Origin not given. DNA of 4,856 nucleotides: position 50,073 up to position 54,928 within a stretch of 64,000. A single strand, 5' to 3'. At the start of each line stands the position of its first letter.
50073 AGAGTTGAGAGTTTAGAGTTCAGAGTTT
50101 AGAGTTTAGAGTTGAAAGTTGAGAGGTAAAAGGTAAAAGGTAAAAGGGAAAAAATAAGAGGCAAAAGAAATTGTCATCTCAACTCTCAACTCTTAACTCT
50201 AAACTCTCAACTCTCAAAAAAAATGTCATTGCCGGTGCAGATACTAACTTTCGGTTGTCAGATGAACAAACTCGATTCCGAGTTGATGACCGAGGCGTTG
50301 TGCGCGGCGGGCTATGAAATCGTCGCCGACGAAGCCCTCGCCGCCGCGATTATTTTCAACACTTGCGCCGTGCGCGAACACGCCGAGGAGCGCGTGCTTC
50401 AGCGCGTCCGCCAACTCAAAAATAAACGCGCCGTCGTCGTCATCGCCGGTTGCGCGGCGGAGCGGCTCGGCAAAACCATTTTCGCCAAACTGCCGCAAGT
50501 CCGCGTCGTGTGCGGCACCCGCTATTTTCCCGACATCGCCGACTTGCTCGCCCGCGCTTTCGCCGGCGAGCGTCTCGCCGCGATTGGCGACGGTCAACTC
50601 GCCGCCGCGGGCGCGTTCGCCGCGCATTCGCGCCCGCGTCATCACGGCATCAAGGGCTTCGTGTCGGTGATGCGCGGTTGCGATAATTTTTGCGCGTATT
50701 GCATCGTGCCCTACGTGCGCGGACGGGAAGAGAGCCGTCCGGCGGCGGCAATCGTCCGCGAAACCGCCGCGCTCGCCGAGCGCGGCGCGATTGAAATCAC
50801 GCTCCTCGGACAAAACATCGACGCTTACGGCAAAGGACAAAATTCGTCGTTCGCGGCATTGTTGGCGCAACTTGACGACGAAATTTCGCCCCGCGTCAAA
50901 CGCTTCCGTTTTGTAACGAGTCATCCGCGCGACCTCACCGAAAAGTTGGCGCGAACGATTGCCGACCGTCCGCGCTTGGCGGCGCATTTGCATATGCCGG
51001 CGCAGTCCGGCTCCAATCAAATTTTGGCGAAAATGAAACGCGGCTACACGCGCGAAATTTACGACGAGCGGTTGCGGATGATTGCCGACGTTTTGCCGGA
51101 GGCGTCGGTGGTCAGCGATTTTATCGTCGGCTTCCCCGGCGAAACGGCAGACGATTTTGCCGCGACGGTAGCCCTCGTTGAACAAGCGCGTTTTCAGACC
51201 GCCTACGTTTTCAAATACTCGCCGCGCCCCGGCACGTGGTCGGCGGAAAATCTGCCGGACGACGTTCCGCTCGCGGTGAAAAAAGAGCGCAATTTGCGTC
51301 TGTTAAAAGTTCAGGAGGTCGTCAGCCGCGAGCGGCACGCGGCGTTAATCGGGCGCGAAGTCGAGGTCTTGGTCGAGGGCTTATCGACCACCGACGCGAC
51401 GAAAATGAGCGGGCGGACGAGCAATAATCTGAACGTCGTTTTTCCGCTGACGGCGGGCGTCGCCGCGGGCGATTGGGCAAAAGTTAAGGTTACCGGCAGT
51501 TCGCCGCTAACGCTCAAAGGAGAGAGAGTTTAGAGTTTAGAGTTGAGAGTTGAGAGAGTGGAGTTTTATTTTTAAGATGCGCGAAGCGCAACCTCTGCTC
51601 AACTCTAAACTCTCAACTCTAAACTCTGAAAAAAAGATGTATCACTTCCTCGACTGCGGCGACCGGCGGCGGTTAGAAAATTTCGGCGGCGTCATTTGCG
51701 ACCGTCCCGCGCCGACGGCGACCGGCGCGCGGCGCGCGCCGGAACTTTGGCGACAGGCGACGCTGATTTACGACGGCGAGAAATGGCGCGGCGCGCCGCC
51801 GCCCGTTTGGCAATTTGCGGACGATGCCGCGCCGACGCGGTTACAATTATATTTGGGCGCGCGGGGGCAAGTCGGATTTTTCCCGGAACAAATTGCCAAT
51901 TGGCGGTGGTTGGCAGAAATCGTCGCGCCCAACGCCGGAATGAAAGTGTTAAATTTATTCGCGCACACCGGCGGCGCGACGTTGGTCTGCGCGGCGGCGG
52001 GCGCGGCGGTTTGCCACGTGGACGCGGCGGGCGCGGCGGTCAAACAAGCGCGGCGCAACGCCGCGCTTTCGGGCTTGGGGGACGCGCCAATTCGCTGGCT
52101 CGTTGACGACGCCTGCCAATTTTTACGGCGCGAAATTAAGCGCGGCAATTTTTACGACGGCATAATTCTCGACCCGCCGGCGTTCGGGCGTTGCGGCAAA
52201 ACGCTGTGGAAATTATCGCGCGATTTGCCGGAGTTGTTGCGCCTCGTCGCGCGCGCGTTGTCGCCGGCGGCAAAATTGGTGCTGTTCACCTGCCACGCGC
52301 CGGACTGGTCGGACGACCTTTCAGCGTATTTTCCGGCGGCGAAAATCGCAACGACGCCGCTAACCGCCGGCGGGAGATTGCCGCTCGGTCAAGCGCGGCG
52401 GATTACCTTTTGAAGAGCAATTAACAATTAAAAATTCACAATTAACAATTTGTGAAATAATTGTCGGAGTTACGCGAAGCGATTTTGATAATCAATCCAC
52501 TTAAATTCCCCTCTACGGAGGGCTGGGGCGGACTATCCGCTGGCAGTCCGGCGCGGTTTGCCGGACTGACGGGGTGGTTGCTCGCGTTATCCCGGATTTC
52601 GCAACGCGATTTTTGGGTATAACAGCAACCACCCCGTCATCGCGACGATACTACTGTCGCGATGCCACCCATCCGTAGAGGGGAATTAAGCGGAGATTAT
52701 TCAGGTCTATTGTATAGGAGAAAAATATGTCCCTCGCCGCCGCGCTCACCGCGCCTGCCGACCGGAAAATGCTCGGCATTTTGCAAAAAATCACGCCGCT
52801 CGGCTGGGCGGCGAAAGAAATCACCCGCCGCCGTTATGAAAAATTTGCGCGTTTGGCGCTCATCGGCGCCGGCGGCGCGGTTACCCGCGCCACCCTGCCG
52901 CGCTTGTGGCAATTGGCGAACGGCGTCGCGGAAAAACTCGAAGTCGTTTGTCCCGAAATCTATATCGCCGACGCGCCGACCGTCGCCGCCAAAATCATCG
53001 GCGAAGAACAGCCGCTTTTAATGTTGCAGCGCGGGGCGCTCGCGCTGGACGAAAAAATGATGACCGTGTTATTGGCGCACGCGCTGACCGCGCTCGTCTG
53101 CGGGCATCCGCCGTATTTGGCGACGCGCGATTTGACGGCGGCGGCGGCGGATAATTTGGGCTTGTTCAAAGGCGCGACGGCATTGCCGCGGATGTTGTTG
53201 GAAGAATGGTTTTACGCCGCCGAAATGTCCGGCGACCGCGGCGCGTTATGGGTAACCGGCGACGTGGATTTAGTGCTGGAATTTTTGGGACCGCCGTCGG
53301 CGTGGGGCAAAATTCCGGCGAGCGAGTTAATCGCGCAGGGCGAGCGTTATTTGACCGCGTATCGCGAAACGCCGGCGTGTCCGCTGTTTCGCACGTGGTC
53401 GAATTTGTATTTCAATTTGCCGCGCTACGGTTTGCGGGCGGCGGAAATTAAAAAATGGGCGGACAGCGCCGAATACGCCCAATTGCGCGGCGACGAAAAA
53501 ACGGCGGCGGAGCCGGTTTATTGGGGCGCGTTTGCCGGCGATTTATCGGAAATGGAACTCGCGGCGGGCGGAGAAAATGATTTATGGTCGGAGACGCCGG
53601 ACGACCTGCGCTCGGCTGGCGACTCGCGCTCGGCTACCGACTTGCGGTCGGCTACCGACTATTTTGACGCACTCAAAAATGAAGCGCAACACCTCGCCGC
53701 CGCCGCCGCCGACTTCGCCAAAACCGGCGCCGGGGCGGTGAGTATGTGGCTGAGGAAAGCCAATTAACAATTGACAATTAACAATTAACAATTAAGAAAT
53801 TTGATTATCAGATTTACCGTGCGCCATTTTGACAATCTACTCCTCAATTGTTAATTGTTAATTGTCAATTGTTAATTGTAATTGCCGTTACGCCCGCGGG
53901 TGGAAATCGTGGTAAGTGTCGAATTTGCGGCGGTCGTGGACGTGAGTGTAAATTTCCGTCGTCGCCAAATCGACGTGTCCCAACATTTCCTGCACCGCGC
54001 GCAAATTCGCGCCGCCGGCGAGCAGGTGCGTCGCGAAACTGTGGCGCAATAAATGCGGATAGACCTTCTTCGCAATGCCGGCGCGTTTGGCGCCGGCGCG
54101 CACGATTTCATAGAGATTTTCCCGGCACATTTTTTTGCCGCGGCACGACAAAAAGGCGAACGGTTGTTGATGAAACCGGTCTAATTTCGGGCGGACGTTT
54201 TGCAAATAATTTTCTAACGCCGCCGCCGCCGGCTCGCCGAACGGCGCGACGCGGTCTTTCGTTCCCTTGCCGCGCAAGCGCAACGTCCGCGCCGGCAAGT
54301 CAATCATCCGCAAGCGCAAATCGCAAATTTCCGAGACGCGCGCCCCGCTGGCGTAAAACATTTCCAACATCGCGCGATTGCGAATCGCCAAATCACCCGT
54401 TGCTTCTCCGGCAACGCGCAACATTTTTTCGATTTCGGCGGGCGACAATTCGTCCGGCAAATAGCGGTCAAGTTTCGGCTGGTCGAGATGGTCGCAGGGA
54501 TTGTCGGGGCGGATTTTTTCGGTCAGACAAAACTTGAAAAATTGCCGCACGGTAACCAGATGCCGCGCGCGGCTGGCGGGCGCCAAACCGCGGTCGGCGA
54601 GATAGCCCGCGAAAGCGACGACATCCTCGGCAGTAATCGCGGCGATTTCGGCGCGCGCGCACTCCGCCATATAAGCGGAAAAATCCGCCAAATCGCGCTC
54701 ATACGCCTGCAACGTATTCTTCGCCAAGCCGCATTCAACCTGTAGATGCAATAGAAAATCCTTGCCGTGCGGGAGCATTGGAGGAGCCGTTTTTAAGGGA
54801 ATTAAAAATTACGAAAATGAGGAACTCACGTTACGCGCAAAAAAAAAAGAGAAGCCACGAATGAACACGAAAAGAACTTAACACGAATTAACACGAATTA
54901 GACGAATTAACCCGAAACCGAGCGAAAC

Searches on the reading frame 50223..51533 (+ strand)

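Call 90: search_protein_families(library=pfam, proteins=[window:50223-51533:+], max_evalue=0.0001)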
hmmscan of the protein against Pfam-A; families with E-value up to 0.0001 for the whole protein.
window:50223-51533:+ (436 aa): 3 families
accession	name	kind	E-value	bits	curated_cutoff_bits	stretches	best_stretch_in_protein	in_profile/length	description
PF00919.26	UPF0004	-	4.6e-26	91.1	27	1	5-98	2-98/98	Uncharacterized protein family UPF0004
PF04055.27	Radical_SAM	-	1.3e-23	84.5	29.5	1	147-318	1-165/166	Radical SAM superfamily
PF01938.26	TRAM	-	4.8e-09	36.4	21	1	375-434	3-59/61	TRAM domain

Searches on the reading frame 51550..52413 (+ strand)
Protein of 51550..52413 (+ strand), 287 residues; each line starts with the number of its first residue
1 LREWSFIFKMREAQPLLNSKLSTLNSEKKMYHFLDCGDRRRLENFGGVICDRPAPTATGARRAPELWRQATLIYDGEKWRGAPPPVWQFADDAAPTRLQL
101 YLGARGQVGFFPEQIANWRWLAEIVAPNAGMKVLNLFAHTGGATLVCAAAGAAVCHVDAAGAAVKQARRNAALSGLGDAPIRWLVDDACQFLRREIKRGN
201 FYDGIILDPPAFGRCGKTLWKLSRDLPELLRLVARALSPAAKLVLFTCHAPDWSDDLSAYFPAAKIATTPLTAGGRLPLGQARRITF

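Call 90: search_protein_families(library=pfam, proteins=[window:51550-52413:+], max_evalue=0.0001)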
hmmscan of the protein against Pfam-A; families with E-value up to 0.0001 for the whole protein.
window:51550-52413:+ (287 aa): 2 families
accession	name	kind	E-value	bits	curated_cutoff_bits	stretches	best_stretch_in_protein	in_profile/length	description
PF10672.15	Methyltrans_SAM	-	3.4e-12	46.7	27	1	96-243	93-234/286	S-adenosylmethionine-dependent methyltransferase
PF03602.21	Cons_hypoth95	-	4.7e-05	23.6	24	1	129-210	41-122/182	Conserved hypothetical protein 95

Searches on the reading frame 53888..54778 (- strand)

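Call 90: search_protein_families(library=pfam, proteins=[window:53888-54778:-], max_evalue=0.0001)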
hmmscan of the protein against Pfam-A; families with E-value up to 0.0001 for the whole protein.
window:53888-54778:- (296 aa): 3 families
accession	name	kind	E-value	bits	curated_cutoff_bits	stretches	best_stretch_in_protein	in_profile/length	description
PF00589.27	Phage_integrase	-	1.7e-42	145.6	27.1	1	111-282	3-170/172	Phage integrase family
PF02899.23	Phage_int_SAM_1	-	2.6e-19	69.7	22.3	1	7-88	3-83/83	Phage integrase, N-terminal SAM-like domain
PF13495.12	Phage_int_SAM_4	-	1e-06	29.4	27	1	9-88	6-82/85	Phage integrase, N-terminal SAM-like domain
